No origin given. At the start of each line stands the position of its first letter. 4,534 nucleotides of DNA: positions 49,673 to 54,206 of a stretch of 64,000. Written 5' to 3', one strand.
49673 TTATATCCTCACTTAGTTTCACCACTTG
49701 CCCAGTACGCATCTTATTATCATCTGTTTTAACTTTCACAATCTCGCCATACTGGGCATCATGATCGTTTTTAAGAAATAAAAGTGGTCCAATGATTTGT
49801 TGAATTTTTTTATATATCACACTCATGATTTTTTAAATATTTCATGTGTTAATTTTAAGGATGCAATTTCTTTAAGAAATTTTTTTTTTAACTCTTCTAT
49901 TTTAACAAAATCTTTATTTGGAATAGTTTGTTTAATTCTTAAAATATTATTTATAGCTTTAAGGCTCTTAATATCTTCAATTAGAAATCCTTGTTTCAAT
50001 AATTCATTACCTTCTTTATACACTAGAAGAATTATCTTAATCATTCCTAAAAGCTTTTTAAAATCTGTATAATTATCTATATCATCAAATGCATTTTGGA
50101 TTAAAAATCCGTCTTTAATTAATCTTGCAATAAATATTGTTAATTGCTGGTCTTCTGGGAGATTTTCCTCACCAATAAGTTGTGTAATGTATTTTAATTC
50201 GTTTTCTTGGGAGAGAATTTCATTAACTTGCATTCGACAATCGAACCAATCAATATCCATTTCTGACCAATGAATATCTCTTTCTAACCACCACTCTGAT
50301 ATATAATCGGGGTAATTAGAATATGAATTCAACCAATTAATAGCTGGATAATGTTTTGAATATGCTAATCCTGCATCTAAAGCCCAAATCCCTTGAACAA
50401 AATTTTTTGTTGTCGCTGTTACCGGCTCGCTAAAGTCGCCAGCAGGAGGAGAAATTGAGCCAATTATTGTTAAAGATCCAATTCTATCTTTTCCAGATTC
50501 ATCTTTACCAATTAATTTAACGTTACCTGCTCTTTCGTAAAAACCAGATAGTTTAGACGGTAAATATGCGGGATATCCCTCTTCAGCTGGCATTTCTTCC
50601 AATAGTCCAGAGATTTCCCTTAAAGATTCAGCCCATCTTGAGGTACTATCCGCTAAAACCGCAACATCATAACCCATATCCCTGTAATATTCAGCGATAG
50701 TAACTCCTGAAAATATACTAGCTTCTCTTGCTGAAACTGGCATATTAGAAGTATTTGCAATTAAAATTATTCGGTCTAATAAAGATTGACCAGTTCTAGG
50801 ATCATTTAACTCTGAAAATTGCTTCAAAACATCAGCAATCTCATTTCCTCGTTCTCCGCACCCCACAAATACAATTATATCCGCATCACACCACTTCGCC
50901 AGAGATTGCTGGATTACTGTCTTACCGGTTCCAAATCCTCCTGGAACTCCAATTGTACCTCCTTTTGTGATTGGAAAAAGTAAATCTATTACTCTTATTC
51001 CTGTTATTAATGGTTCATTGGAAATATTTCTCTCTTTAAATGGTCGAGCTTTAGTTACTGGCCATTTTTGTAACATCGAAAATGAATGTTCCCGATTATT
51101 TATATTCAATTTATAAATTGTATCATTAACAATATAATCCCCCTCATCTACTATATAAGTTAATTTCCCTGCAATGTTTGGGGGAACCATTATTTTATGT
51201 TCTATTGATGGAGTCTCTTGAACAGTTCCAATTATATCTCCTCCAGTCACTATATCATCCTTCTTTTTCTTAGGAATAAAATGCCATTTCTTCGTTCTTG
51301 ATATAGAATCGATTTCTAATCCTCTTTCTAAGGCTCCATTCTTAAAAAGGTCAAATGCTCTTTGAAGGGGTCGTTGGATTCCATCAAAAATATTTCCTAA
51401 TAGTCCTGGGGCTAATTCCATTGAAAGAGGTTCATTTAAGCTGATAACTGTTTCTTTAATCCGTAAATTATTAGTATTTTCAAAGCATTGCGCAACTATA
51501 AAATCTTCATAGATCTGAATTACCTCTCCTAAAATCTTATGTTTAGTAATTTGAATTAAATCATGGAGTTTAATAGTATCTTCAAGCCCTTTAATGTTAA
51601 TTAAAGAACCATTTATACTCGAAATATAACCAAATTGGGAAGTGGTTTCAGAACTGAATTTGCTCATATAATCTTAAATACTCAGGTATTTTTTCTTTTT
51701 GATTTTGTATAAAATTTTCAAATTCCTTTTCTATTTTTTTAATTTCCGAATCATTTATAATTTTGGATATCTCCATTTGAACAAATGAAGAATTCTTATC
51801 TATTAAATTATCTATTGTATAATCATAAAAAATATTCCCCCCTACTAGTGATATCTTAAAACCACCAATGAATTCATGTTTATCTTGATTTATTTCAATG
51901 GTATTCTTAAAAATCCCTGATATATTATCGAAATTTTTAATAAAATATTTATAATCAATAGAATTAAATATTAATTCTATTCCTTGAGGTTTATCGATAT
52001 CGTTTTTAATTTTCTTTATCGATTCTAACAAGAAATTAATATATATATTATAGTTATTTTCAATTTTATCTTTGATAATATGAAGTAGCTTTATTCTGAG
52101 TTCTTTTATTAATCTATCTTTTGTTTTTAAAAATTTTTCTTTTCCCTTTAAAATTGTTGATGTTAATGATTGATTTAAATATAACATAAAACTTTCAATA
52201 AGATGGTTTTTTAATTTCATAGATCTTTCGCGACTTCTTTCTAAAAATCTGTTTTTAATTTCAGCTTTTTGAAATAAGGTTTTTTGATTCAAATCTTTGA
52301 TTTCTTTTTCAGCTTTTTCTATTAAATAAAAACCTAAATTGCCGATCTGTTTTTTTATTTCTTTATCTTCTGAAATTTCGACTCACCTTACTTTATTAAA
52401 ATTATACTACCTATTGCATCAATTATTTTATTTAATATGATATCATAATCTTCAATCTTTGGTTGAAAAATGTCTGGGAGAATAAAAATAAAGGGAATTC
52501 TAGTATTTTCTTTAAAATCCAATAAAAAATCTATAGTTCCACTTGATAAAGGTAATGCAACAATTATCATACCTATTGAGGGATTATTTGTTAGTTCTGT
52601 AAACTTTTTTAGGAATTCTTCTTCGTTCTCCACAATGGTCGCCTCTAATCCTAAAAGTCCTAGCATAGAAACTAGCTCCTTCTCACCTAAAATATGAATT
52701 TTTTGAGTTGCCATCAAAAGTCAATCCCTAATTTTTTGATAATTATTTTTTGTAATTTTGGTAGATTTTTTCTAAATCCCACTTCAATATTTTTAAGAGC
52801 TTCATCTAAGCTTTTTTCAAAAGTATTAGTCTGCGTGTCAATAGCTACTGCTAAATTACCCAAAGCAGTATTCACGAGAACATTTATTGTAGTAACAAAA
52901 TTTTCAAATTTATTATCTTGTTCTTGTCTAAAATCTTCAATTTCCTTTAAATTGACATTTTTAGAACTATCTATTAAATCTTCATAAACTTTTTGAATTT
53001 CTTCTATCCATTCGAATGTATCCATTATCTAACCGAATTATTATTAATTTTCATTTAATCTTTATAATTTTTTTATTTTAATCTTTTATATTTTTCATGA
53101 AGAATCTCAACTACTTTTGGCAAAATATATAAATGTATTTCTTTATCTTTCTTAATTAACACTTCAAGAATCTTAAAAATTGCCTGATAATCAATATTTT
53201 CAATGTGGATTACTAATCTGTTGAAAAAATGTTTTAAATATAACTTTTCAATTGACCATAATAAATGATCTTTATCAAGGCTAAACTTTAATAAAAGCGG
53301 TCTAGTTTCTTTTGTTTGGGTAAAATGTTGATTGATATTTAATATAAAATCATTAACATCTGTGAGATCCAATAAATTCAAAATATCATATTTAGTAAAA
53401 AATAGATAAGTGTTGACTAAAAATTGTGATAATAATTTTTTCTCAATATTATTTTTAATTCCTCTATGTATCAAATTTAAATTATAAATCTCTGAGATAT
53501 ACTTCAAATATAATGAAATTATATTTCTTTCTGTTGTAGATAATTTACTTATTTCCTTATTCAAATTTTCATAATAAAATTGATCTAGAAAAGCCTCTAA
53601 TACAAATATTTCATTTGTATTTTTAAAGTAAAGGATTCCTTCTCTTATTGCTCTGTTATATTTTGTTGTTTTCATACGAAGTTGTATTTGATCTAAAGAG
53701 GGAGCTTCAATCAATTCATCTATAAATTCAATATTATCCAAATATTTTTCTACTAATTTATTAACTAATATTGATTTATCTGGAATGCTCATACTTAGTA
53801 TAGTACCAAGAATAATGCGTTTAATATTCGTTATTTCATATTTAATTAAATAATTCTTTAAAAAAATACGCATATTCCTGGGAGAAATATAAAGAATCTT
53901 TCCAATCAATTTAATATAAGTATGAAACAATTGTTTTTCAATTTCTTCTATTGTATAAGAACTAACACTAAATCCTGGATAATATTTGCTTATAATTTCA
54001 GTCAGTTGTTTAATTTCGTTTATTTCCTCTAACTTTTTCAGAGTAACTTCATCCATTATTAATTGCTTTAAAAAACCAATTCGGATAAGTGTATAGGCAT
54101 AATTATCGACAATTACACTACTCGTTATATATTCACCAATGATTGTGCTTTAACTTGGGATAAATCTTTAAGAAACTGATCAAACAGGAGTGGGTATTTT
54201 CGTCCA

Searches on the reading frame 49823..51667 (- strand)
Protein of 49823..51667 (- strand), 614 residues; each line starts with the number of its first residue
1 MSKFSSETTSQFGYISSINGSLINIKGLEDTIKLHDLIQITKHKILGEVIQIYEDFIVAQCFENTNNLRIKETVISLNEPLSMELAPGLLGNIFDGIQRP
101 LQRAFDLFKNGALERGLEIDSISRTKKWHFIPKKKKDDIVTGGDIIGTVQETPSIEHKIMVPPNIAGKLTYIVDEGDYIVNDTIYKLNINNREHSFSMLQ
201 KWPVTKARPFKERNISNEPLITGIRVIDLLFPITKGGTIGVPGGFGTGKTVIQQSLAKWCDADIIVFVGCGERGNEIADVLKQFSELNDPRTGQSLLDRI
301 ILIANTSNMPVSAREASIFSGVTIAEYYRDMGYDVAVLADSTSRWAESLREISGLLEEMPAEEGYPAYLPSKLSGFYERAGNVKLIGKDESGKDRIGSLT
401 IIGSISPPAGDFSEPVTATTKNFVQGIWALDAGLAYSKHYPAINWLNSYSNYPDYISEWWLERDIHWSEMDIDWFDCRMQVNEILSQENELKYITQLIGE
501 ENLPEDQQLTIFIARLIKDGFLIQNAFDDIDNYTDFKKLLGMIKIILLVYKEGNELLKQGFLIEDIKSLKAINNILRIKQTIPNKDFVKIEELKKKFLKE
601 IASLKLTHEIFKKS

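Call 5: search_protein_families(library=pfam, proteins=[window:49823-51667:-], max_evalue=0.01)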
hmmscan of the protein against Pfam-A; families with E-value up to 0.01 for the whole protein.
window:49823-51667:- (614 aa): 4 families
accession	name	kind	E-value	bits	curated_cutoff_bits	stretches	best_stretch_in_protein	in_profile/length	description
PF00006.31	ATP-synt_ab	-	1.4e-73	247.5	29.5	1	223-450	1-213/213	ATP synthase alpha/beta family, nucleotide-binding domain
PF16886.11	ATP-synt_ab_Xtn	-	1.5e-31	108.4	25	1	120-204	2-87/88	ATPsynthase alpha/beta subunit barrel-sandwich domain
PF22919.1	ATP-synt_VA_C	-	7.8e-19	68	24.7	1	465-563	3-97/101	C-terminal domain of V and A type ATP synthase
PF02874.29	ATP-synt_ab_N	-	3.9e-05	24.5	20.9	1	15-77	1-68/69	ATP synthase alpha/beta family, beta-barrel domain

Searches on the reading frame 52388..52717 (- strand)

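Call 5: search_protein_families(library=pfam, proteins=[window:52388-52717:-], max_evalue=0.01)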
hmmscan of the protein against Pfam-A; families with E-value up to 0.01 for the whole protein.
window:52388-52717:- (109 aa): 1 family
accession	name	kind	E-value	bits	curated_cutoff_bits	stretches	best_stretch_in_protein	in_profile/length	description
PF01990.22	ATP-synt_F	-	3.5e-08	34.1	23.5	1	7-94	1-87/91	ATP synthase (F/14-kDa) subunit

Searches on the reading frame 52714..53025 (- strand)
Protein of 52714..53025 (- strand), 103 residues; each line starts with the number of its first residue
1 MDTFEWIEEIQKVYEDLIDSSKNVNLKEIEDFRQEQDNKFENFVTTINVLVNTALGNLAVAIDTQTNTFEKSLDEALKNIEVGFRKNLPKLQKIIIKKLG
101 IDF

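Call 5: search_protein_families(library=pfam, proteins=[window:52714-53025:-], max_evalue=0.01)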
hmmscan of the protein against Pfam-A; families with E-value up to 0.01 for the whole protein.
window:52714-53025:- (103 aa): 1 family
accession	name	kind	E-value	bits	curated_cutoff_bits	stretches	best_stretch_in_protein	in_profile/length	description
PF05597.16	Phasin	-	0.00087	19.8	28.8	1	8-95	31-114/126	Poly(hydroxyalcanoate) granule associated protein (phasin)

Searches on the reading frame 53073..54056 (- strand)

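Call 5: search_protein_families(library=pfam, proteins=[window:53073-54056:-], max_evalue=0.01)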
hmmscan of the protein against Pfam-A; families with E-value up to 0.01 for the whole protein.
window:53073-54056:- (327 aa): 1 family
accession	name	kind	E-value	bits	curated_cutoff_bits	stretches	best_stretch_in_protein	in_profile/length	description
PF01992.21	vATP-synt_AC39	-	4.7e-22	79.2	29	1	16-242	28-258/339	ATP synthase (C/AC39) subunit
